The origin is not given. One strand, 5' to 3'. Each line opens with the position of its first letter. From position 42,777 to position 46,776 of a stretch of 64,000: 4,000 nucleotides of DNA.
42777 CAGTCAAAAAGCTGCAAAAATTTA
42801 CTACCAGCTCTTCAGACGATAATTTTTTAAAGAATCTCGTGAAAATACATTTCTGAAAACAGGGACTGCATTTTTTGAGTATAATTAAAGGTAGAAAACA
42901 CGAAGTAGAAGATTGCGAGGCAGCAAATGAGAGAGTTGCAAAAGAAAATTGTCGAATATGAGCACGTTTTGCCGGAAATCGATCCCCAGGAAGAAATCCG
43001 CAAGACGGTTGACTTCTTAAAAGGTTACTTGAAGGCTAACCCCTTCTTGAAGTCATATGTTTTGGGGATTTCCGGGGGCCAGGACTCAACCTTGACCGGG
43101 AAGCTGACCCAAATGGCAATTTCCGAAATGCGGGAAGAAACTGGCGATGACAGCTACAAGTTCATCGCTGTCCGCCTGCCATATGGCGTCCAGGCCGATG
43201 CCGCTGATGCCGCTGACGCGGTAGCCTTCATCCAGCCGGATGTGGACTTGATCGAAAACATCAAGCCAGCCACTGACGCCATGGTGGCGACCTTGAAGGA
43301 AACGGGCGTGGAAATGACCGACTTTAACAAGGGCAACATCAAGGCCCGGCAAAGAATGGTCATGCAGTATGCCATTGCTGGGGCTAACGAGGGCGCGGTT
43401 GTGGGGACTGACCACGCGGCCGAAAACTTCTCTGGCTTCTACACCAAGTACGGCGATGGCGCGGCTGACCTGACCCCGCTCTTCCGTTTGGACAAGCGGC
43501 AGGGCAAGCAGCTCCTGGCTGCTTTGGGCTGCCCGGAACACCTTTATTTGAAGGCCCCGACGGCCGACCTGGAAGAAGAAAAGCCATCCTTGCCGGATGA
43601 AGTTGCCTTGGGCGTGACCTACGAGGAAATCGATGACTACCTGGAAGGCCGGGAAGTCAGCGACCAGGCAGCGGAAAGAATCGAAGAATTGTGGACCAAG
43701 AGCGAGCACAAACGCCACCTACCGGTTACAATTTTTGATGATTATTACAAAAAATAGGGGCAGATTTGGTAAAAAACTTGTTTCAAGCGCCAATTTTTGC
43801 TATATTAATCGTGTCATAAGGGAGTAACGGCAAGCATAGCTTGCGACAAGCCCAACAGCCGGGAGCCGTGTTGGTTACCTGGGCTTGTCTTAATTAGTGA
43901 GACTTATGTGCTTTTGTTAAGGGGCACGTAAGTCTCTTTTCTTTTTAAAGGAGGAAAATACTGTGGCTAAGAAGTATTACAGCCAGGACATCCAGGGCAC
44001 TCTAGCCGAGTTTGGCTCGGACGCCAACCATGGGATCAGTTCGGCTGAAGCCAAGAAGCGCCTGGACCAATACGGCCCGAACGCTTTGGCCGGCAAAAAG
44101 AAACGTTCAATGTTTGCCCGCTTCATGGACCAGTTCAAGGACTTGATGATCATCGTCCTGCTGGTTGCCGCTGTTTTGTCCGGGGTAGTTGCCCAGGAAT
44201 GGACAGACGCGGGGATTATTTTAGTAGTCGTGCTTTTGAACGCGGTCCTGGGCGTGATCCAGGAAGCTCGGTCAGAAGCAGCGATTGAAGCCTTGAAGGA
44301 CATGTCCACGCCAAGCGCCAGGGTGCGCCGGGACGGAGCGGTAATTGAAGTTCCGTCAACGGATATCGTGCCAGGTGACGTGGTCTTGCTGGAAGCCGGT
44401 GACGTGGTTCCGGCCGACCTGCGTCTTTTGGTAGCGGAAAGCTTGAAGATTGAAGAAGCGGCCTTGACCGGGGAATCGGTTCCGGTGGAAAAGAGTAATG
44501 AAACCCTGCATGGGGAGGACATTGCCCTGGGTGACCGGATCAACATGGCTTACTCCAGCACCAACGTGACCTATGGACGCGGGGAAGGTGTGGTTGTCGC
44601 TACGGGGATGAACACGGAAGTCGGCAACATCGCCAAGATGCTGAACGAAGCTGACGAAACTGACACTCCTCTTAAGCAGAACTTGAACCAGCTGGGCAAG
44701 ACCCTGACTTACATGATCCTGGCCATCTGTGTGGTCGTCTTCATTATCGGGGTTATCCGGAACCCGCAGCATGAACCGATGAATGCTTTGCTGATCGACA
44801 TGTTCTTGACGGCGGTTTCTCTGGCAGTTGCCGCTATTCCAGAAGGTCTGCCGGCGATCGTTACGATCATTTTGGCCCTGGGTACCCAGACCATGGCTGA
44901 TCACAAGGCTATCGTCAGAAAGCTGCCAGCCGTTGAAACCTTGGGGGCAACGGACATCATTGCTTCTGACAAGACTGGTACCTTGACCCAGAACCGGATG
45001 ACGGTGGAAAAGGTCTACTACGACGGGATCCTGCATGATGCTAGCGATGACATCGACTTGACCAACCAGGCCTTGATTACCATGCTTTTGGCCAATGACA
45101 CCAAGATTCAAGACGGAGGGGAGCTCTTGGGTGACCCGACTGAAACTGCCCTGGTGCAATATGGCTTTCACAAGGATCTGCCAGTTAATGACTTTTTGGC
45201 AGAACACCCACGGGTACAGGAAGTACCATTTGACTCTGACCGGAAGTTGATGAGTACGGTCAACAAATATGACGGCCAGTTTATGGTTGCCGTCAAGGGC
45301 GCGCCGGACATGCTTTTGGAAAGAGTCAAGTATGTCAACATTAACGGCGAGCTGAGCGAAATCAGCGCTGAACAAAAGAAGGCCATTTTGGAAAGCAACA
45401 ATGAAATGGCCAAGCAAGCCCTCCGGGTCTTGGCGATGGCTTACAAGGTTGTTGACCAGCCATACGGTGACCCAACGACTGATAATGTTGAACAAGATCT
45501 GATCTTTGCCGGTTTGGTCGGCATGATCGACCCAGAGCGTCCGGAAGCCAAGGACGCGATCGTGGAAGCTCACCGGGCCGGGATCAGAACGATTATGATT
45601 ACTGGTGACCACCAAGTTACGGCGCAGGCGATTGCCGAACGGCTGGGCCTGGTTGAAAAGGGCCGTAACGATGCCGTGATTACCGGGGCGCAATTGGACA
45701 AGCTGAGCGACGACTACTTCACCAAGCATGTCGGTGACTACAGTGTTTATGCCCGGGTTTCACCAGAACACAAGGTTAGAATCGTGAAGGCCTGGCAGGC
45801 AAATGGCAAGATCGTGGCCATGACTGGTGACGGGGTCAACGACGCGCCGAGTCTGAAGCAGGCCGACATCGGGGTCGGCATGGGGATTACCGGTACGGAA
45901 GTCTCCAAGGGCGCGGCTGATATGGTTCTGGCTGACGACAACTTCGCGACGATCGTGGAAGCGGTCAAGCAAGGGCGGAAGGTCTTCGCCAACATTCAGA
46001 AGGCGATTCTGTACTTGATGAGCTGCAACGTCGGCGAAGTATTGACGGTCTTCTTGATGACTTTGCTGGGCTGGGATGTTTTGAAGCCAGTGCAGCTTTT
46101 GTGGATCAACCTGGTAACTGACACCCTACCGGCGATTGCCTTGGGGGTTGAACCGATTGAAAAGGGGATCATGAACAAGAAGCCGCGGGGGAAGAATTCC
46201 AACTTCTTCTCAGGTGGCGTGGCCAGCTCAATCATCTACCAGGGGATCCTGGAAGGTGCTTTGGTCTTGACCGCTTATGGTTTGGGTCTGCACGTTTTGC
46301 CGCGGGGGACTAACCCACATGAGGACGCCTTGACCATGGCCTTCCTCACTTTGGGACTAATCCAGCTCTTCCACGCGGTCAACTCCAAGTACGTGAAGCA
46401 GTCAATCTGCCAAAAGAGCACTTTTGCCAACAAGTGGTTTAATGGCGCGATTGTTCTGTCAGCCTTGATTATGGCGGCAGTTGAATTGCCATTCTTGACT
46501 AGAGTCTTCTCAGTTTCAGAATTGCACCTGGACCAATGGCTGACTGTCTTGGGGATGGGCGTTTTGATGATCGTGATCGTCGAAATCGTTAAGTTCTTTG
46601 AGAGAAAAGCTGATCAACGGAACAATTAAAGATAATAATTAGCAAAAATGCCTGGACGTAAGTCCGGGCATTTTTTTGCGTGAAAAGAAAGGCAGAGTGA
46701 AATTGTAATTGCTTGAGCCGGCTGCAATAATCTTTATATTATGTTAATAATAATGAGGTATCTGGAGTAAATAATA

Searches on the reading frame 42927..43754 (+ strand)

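Call 17: search_protein_families(library=pfam, proteins=[window:42927-43754:+], max_evalue=0.00001)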
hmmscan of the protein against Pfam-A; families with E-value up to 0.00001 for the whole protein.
window:42927-43754:+ (276 aa): 1 family
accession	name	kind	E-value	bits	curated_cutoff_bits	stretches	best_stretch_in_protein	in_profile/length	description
PF02540.23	NAD_synthase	-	1.5e-65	221.2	21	1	24-266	2-242/242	NAD synthase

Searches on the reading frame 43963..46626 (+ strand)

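Call 17: search_protein_families(library=pfam, proteins=[window:43963-46626:+], max_evalue=0.00001)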
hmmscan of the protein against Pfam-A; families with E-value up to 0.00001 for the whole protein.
window:43963-46626:+ (888 aa): 6 families
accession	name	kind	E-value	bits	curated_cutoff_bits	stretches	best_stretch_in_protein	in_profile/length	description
PF00122.25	E1-E2_ATPase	-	4.5e-53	179.9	28.1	1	114-314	2-181/181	E1-E2 ATPase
PF00689.26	Cation_ATPase_C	-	1.1e-48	165.7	27.3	1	706-879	3-175/175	Cation transporting ATPase, C-terminus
PF00690.31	Cation_ATPase_N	-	3.7e-22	78.2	20.4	1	5-73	1-69/69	Cation transporter/ATPase, N-terminus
PF00702.32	Hydrolase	-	7.2e-21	75.9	26.4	1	331-635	2-191/191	haloacid dehalogenase-like hydrolase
PF13246.12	Cation_ATPase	-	8.3e-19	67.8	21.7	1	377-457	3-90/91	Cation transport ATPase (P-type)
PF12710.13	HAD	-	1.6e-07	32.4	27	1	523-632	82-189/189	haloacid dehalogenase-like hydrolase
